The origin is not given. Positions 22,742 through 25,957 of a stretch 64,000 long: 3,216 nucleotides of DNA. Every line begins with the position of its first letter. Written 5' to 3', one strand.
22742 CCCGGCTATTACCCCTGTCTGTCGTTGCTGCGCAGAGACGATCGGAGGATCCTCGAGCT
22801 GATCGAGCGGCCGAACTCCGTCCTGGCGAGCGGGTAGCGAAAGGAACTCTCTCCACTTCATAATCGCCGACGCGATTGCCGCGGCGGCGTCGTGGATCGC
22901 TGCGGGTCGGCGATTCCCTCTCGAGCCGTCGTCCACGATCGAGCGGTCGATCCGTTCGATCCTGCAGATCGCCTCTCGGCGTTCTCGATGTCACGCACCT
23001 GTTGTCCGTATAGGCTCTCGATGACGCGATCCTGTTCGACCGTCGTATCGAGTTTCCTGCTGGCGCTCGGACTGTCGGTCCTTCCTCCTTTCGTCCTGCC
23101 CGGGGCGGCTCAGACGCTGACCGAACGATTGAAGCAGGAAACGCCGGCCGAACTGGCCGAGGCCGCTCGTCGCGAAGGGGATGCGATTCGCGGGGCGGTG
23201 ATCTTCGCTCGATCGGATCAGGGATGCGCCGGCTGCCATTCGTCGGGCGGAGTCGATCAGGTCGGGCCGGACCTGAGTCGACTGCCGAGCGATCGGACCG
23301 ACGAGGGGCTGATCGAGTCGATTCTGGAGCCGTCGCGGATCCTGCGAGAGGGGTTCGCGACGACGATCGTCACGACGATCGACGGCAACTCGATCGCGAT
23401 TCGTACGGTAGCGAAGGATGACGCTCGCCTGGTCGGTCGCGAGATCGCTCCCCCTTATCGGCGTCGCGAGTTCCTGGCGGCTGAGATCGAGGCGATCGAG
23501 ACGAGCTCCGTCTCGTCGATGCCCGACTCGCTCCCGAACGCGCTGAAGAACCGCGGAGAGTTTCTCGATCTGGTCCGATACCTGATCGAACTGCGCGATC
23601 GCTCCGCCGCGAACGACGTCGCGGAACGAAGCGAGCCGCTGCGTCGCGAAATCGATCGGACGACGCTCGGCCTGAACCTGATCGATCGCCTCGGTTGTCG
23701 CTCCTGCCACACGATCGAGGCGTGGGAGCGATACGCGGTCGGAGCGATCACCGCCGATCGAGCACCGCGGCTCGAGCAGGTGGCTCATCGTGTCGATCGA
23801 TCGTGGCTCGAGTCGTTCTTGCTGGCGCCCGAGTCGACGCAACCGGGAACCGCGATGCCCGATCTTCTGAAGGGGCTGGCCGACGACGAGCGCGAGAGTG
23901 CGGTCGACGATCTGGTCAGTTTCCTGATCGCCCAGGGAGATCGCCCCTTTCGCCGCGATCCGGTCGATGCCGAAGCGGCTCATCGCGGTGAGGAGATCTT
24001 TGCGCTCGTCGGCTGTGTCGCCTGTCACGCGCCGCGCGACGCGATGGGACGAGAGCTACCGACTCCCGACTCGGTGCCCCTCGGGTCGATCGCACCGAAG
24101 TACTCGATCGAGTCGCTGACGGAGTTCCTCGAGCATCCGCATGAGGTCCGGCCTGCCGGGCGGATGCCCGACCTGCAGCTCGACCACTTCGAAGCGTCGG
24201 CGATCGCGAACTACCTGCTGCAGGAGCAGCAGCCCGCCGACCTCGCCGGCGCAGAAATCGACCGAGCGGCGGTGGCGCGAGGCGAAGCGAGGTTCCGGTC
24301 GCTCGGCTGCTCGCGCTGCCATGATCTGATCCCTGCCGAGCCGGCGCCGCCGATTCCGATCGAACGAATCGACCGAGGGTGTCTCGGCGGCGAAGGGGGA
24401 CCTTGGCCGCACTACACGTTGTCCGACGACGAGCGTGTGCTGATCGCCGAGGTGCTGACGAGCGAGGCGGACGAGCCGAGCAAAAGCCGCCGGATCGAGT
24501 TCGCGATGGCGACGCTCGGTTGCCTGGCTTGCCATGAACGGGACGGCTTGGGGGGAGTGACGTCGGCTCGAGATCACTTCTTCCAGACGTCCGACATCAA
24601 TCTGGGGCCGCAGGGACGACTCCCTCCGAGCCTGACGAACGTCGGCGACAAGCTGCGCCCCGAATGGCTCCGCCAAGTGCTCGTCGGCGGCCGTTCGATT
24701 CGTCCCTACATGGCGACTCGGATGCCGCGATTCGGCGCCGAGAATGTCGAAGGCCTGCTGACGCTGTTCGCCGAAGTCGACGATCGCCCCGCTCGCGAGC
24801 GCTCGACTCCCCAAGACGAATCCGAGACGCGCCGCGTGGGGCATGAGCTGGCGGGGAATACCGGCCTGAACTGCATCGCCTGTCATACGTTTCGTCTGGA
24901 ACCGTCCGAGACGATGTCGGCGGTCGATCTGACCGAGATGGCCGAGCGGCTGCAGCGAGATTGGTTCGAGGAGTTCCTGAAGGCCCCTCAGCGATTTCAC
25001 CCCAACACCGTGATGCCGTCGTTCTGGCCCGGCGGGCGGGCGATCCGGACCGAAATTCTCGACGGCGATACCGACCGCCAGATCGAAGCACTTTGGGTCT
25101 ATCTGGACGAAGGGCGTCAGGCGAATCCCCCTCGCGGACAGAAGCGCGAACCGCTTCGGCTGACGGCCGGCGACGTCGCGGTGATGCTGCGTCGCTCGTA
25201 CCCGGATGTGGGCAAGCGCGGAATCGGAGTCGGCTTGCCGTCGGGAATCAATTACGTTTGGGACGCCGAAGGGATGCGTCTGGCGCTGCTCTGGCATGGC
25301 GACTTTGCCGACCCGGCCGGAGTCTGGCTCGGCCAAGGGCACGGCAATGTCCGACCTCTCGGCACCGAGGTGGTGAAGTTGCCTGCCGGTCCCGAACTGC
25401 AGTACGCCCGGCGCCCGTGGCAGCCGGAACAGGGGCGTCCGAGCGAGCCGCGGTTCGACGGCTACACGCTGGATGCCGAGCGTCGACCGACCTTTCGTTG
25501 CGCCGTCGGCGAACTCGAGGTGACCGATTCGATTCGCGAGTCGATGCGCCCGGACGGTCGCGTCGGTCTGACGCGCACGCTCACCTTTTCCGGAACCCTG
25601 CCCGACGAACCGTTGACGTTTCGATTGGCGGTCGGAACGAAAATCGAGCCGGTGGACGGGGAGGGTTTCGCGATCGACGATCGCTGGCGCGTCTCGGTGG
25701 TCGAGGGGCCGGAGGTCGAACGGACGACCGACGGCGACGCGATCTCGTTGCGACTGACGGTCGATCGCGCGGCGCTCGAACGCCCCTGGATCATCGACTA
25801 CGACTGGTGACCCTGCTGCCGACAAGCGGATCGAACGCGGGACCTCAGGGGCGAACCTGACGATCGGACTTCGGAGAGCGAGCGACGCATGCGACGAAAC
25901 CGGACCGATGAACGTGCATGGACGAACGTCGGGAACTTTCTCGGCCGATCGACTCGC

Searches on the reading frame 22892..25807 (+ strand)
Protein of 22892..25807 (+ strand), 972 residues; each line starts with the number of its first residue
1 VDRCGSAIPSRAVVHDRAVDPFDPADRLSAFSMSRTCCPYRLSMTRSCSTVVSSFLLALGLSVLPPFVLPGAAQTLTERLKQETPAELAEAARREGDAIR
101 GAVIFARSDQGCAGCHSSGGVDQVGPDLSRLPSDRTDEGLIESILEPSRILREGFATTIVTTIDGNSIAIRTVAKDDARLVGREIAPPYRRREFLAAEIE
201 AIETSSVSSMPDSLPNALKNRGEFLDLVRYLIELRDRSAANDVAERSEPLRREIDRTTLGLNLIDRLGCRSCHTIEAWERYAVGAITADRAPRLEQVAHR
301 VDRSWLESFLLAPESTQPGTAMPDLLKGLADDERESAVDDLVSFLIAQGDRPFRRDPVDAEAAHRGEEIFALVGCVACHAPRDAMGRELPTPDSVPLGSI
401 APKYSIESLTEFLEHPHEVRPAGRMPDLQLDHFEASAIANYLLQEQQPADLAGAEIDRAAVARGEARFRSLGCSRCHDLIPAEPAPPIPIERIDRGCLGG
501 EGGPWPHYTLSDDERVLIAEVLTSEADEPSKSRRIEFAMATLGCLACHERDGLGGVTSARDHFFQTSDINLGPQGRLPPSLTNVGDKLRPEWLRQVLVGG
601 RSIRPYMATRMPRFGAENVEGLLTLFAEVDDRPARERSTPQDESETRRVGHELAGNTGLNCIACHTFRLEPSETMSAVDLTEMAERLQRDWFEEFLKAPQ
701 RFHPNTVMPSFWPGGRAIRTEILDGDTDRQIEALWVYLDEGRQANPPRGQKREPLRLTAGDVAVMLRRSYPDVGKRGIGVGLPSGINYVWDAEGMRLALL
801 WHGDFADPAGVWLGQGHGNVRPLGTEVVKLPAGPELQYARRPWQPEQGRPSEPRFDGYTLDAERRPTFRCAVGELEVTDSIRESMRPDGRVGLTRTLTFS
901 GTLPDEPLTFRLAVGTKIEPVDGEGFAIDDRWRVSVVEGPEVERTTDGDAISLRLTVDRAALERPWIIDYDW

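Call 96: search_protein_families(library=pfam, proteins=[window:22892-25807:+], max_evalue=0.0001)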
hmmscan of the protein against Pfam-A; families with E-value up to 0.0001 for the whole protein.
window:22892-25807:+ (972 aa): 2 families
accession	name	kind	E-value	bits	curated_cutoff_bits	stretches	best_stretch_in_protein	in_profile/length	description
PF00034.26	Cytochrom_C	-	8.3e-19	69.1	21.3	0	364-444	2-88/90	Cytochrome c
PF13442.11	Cytochrome_CBB3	-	6.3e-17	62.1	27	0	544-618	14-60/68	Cytochrome C oxidase, cbb3-type, subunit III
